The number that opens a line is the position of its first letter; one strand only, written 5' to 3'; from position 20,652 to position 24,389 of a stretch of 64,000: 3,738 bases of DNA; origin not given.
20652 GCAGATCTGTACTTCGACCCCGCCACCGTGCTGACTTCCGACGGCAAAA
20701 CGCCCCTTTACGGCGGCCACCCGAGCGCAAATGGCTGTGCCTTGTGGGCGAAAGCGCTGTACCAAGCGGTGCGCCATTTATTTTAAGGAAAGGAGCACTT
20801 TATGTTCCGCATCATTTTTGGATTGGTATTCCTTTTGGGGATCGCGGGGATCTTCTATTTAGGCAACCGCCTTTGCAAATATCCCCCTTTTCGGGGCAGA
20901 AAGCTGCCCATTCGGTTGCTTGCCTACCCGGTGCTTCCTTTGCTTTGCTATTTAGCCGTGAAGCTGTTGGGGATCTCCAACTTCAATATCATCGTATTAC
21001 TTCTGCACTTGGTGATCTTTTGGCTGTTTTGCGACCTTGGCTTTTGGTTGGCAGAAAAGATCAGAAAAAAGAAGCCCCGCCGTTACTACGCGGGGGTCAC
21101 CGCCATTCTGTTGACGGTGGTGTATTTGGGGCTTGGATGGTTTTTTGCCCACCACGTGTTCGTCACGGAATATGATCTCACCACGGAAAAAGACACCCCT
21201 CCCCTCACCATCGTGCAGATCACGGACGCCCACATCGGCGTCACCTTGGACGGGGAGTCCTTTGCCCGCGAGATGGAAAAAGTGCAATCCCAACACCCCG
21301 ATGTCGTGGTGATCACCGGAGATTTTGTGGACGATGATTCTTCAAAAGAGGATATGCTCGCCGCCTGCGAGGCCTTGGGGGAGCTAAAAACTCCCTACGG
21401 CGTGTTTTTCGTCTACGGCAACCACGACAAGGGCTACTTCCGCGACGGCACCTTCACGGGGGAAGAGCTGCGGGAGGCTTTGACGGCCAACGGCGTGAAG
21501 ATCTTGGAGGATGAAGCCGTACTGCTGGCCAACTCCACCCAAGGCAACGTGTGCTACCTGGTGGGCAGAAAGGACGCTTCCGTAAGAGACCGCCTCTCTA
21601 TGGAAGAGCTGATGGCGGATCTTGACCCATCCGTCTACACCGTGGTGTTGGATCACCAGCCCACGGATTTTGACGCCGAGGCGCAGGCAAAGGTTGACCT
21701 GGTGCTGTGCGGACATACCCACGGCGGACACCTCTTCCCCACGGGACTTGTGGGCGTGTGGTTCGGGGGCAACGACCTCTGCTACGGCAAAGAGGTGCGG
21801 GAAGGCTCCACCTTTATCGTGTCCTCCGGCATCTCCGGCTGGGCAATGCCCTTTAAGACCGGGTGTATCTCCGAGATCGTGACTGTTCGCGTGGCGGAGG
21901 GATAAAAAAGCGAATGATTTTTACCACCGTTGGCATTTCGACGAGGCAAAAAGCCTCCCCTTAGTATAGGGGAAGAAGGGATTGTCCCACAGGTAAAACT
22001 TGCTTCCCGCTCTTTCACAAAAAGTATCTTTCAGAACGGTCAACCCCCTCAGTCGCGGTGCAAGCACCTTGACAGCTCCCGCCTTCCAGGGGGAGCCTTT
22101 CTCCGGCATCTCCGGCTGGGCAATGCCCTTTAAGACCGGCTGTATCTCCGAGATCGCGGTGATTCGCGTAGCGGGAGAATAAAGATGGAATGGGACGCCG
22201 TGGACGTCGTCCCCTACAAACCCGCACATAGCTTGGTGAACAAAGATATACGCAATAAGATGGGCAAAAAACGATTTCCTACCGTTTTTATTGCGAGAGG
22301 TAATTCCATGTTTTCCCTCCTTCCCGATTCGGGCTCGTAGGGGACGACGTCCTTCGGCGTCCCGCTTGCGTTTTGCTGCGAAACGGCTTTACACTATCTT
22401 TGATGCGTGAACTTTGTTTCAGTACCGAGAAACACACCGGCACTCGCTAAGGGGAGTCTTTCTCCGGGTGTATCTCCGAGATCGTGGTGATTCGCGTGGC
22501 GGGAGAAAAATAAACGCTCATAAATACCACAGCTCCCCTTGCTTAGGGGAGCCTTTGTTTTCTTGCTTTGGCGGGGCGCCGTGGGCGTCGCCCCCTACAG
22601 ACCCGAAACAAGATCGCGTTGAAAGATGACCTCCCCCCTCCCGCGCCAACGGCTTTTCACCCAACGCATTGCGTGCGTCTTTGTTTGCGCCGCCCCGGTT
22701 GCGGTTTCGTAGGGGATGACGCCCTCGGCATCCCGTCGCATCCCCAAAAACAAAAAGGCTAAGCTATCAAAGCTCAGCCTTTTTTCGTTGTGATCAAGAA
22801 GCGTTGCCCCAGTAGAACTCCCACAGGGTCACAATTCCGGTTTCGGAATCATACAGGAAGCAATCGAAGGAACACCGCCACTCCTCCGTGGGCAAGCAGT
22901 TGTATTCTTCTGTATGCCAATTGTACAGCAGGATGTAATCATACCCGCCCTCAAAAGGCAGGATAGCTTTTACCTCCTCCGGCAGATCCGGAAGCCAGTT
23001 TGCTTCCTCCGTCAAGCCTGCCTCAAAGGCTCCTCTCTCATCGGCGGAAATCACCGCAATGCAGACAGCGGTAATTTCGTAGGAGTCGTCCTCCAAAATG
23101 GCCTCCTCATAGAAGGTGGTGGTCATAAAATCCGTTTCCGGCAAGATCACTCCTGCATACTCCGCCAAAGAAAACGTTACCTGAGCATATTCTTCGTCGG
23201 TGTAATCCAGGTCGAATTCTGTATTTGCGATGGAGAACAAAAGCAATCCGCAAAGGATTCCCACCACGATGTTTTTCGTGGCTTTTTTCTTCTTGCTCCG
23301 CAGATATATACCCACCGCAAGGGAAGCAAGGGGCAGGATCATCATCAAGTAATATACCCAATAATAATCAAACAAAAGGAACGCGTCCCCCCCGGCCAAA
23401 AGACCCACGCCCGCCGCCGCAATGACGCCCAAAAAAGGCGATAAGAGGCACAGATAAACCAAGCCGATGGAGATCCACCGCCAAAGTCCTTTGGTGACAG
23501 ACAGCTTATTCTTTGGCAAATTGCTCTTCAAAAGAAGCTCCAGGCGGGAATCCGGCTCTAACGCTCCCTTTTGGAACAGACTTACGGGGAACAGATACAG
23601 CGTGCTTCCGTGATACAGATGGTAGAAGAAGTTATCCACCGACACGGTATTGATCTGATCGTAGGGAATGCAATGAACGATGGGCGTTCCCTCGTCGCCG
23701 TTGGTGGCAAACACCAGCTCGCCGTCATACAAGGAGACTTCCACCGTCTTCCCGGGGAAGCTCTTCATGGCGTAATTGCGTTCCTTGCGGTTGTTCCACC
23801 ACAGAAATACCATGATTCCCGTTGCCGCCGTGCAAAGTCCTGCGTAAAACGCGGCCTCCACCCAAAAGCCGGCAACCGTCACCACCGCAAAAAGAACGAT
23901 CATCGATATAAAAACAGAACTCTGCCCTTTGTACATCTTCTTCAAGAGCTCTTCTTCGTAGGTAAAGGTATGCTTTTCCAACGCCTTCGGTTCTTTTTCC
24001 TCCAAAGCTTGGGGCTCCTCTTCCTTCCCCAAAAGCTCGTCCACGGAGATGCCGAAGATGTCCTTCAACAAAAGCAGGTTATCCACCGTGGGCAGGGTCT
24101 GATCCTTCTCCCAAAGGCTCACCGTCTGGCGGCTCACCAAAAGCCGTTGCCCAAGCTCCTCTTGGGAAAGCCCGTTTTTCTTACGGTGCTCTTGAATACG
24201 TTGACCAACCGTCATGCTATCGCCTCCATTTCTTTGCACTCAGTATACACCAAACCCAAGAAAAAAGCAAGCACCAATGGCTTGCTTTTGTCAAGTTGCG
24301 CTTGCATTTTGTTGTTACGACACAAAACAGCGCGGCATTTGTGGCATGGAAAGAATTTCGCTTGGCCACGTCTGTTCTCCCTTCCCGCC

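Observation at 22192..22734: GTAG-headed REP units organised as inward-facing doublets (REPIN-like)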

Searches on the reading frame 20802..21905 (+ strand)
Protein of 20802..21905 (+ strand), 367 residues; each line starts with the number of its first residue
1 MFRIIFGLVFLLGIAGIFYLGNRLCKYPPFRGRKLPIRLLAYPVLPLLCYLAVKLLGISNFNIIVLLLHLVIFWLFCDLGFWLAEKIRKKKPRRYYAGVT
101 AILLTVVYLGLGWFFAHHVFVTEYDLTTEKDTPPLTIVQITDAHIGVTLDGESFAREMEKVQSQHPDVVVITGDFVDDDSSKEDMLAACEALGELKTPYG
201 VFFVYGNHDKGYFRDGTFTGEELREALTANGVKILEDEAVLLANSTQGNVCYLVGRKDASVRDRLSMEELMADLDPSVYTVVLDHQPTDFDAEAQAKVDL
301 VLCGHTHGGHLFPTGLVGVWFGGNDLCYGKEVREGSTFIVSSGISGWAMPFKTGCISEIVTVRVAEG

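Call 9: search_protein_families(library=pfam, proteins=[window:20802-21905:+])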
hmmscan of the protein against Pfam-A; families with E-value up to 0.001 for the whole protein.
window:20802-21905:+ (367 aa): 2 families
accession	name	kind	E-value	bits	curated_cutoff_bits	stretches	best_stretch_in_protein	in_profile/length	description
PF00149.33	Metallophos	-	2.2e-14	54.8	21.5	1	136-308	2-190/191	Calcineurin-like phosphoesterase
PF12850.12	Metallophos_2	-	9.2e-07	29.4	27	1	136-309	2-119/154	Calcineurin-like phosphoesterase superfamily domain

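Call 10: search_protein_families(library=ncbifam, proteins=[window:20802-21905:+])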
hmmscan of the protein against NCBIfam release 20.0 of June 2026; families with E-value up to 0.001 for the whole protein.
window:20802-21905:+ (367 aa): 5 families
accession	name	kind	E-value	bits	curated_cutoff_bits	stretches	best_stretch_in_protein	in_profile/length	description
NF008460.0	PRK11340.1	equivalog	7.7e-18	64.9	188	1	99-311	13-216/271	phosphodiesterase YaeI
NF033458.1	lipid_A_LpxG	equivalog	1.6e-15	57.3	350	2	135-209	45-118/321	UDP-2,3-diacylglucosamine diphosphatase LpxG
TIGR04123.1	P_estr_lig_assc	hypoth_equivalog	1e-06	28.3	150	1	158-210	57-110/207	ligase-associated DNA damage response endonuclease PdeM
NF008359.0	PRK11148.1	equivalog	0.00014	21.4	225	1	130-210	10-97/275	3',5'-cyclic-AMP phosphodiesterase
TIGR00040.1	yfcE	subfamily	0.00019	21.5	56.25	0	156-219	18-64/158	YfcE family phosphodiesterase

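Call 44: find_homologous_proteins(query=window:20802-21905:+, max_evalue=1e-40)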
Query window:20802-21905:+ (367 aa): 2114 proteins with E <= 1e-40 among 7374 candidates; the best 120 are listed.
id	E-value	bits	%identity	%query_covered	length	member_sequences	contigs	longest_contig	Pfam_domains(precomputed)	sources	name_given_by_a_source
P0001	2.4e-235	799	93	100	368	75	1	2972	PF12850.13,PF00149.34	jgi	jgi:predicted MPP superfamily phosphohydrolase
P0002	6.1e-232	787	93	99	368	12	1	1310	PF12850.13,PF00149.34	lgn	-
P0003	1.0e-188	645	76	100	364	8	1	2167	PF12850.13,PF00149.34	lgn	-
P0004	2.6e-187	641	76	100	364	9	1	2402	PF12850.13,PF00149.34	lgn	-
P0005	3.9e-186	637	75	100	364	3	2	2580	PF12850.13,PF00149.34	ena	-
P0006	4.1e-186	637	75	99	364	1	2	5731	PF12850.13,PF00149.34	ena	-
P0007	4.6e-183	627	75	99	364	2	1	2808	PF12850.13,PF00149.34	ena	-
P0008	9.0e-183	626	75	100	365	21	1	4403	PF12850.13,PF00149.34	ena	-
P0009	3.0e-182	624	74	100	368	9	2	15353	PF12850.13,PF00149.34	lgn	-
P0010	1.9e-168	579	71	99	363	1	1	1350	PF12850.13,PF00149.34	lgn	-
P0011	2.8e-168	578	71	99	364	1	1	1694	PF12850.13,PF00149.34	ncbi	-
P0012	9.8e-164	563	70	99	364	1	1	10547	PF12850.13,PF00149.34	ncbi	-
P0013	8.1e-123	428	54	99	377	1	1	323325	PF12850.13,PF00149.34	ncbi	-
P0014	6.3e-122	425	53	99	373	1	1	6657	PF12850.13,PF00149.34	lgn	-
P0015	6.3e-120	419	54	96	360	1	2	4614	PF12850.13,PF00149.34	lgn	-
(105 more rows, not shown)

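Call 45: find_encoding_contigs(protein=P0001, flank=5000, max_places=4)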
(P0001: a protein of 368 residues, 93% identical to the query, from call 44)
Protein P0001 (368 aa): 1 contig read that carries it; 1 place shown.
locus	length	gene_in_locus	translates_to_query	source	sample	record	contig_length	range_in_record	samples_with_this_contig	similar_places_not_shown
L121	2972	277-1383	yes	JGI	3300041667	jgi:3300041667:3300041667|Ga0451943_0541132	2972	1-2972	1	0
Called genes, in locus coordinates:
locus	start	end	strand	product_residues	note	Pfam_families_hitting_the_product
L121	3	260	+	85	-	?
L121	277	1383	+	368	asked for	PF00149:Metallophos, PF12850:Metallophos_2 (faint)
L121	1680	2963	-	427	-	-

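Call 46: find_encoding_contigs(protein=P0009, flank=5000, max_places=3)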
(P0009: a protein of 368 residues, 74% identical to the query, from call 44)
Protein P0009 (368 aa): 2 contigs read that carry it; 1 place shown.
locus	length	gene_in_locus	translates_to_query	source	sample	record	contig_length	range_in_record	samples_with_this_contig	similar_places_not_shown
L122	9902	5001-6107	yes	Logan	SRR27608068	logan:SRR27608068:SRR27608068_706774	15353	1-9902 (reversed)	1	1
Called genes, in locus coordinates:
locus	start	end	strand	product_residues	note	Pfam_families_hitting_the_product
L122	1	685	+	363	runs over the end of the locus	-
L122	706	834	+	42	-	-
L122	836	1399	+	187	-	PF12917:YfbR-like, PF13023:HD_3, PF01966:HD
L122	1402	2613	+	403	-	PF16254:DUF4910 (weak), PF04389:Peptidase_M28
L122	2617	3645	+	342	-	PF00657:Lipase_GDSL, PF13472:Lipase_GDSL_2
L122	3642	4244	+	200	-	PF02698:DUF218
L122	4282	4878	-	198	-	PF17032:Zn_ribbon_15 (faint), PF12773:DZR (weak), PF18912:DZR_2 (faint), PF24460:DUF7575 (faint), PF12773:DZR, PF13240:Zn_Ribbon_1 (weak)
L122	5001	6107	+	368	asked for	PF00149:Metallophos, PF12850:Metallophos_2 (weak)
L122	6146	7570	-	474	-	PF01381:HTH_3, PF12844:HTH_19 (weak)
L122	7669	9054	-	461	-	PF01554:MatE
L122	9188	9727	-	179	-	PF13248:Zn_ribbon_3 (weak)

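Call 47: find_encoding_contigs(protein=P0012, flank=5000, max_places=3)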
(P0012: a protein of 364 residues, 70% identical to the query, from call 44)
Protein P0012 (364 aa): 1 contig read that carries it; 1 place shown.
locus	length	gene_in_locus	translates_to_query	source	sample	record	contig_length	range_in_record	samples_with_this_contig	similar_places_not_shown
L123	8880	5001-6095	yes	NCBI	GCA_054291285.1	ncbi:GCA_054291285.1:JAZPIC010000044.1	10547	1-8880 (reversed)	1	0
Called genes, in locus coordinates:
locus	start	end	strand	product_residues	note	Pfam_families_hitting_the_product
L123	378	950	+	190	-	-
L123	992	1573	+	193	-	-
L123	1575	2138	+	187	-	PF12917:YfbR-like, PF13023:HD_3, PF01966:HD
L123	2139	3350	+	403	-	PF04389:Peptidase_M28, PF16254:DUF4910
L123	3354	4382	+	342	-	PF00657:Lipase_GDSL, PF13472:Lipase_GDSL_2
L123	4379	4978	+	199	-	PF02698:DUF218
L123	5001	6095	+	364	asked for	PF12850:Metallophos_2 (weak), PF00149:Metallophos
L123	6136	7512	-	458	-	PF01554:MatE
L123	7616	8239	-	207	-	PF17032:Zn_ribbon_15 (faint), PF18912:DZR_2 (faint), PF12773:DZR (weak), PF13240:Zn_Ribbon_1 (weak), PF13248:Zn_ribbon_3 (weak)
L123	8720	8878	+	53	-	?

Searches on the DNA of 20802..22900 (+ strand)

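Call 72: search_rna_families(source=window, start=21800, end=22900, threshold=evalue, max_evalue=1)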
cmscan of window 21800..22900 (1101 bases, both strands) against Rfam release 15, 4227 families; matches with E-value up to 1: 1.
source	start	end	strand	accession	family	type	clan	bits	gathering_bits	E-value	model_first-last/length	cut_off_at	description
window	22748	22867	-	RF00506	Thr_leader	Cis-reg; leader;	-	22.7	55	0.12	1-118/118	no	Threonine operon leader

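Call 76: search_with_rna_model(model_id=R1, sources=[L121, L122, L123, L124, L125, L126, L127, L128, L129, L130, L131, L132, L133, L134, L135, L136, L137, L138, L139, L140, L141, L142, L143, L144], max_evalue=0.05)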
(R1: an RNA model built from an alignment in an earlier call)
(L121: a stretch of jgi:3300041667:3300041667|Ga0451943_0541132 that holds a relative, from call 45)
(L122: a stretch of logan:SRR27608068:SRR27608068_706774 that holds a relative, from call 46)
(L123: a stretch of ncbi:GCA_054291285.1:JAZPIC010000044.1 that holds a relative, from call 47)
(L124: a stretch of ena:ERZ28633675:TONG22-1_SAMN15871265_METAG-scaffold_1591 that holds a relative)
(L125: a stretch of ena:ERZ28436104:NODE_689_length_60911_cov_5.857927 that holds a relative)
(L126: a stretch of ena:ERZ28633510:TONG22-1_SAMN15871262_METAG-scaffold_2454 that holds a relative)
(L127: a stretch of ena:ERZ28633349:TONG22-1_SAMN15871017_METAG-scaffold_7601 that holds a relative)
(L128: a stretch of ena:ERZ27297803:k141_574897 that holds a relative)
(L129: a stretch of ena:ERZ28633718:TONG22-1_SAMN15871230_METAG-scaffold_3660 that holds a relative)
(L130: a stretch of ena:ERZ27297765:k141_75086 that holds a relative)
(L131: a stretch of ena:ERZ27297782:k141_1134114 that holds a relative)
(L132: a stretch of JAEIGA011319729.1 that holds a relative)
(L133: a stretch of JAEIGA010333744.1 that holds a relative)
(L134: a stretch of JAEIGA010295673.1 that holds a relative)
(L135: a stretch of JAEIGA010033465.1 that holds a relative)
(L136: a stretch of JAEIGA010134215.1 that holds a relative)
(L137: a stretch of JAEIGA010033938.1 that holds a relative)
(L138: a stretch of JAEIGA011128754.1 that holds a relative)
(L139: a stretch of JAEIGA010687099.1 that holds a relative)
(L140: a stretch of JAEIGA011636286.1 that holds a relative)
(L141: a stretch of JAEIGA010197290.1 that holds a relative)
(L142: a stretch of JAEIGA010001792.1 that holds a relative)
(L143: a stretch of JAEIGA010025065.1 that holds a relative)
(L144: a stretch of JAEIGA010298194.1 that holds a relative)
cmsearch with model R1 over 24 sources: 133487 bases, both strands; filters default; matches with E-value up to 0.05: 33.
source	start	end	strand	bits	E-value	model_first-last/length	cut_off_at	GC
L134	2007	2041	-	49.5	2.2e-11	1-35/35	no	0.66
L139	545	579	-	48.9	3.2e-11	1-35/35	no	0.74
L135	1900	1934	-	48.5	4.1e-11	1-35/35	no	0.77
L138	417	451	-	48.2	5e-11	1-35/35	no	0.74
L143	8796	8830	+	48.2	5.2e-11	1-35/35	no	0.74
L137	6155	6189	+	48.1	5.3e-11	1-35/35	no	0.63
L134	2158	2192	+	48.1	5.5e-11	1-35/35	no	0.74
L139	696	730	+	48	5.7e-11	1-35/35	no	0.69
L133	1880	1914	-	48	5.8e-11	1-35/35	no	0.74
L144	198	232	-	47.1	1.1e-10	1-35/35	no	0.66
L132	34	68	+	47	1.1e-10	1-35/35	no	0.69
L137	6022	6056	-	46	2.1e-10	1-35/35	no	0.83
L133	1725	1759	+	44.6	5.2e-10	1-35/35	no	0.63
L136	2098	2132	+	43.8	9e-10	1-35/35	no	0.66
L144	349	383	+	43.8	9e-10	1-35/35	no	0.66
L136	1355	1389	+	43.5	1.1e-09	1-35/35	no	0.6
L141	1883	1917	-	42.9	1.5e-09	1-35/35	no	0.69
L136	1953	1987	-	42.6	1.9e-09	1-35/35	no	0.63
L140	842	877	-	40.8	5.8e-09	1-35/35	no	0.69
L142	3622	3657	+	39.6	1.3e-08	1-35/35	no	0.78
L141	2031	2066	+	38.5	2.7e-08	1-35/35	no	0.75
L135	2050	2084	+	34.6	3.2e-07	1-35/35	no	0.6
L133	2031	2065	+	27.3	3.5e-05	1-35/35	no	0.71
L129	5802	5854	-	21.2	0.0018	1-35/35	no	0.58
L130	4989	5041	-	21.2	0.0018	1-35/35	no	0.58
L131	179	231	-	21.2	0.0018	1-35/35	no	0.58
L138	346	397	+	21.1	0.0019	1-35/35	no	0.6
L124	5799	5851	-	18.7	0.0089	1-35/35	no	0.62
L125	5799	5851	-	18.7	0.0089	1-35/35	no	0.62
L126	1469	1521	-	18.7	0.0089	1-35/35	no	0.62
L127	1280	1332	-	18.7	0.0089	1-35/35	no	0.62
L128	1170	1222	-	18.7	0.0089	1-35/35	no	0.62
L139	1391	1423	+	17.6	0.018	1-35/35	no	0.52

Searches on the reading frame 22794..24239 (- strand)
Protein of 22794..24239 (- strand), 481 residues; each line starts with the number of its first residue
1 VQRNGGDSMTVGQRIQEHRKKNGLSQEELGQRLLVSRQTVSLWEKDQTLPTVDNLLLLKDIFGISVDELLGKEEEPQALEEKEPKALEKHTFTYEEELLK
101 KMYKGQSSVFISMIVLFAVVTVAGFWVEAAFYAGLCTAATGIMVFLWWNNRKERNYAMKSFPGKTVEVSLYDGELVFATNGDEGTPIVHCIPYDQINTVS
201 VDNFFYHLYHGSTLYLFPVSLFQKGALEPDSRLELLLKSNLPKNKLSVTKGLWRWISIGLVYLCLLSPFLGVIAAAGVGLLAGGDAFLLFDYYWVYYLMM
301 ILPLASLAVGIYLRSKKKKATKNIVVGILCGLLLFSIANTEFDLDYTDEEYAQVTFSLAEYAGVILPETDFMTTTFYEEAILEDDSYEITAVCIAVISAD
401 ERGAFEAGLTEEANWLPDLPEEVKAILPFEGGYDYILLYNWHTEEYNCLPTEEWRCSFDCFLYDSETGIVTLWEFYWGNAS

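Call 9: search_protein_families(library=pfam, proteins=[window:22794-24239:-])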
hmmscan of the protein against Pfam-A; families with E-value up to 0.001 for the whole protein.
window:22794-24239:- (481 aa): 4 families
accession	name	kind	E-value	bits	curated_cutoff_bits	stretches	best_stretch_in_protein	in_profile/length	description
PF01381.28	HTH_3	-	1.9e-13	50.6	23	1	15-69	1-55/55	Helix-turn-helix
PF13560.12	HTH_31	-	8.1e-08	32.9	27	1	12-69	3-61/64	Helix-turn-helix domain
PF12844.13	HTH_19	-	3.8e-06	27.1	30.2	1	12-73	1-62/64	Helix-turn-helix domain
PF07022.19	Phage_CI_repr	-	4.1e-05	24.3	22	1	25-77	13-65/65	Bacteriophage CI repressor helix-turn-helix domain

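Call 10: search_protein_families(library=ncbifam, proteins=[window:22794-24239:-])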
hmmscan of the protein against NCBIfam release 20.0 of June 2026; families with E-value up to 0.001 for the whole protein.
window:22794-24239:- (481 aa): 9 families
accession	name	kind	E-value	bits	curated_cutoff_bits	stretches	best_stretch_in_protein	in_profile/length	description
NF041951.1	phage_RstR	subfamily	6.2e-13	49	80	1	9-85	1-77/108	RstR family transcriptional repressor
NF007257.0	PRK09706.1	subfamily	1.6e-11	44.2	101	1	8-81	3-76/135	transcriptional repressor DicA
NF052239.1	antitox_spr1629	equivalog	1.3e-07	31.1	335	1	9-73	1-65/377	spr1629 family repressor/antitoxin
NF003162.0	PRK04140.1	equivalog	4.9e-07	29.1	263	1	12-93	128-212/317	transcriptional regulator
TIGR03070.1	couple_hipB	subfamily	2.4e-06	27.4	71.65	1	11-64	3-56/58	type II toxin-antitoxin system Y4mF family antitoxin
NF007408.0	PRK09943.1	equivalog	2.8e-06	27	211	1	8-78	5-75/185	HTH-type transcriptional regulator PuuR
TIGR03830.1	CxxCG_CxxCG_HTH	subfamily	3.1e-05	23.8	61.8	1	9-59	64-114/127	type II TA system antitoxin MqsA family protein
NF047948.1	male_kill_WMK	equivalog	6.2e-05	22.6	300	1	8-92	160-244/300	WO male-killing family protein Wmk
TIGR00270.2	TIGR00270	equivalog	0.0001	22.1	110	1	13-75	78-140/159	multiprotein bridging factor aMBF1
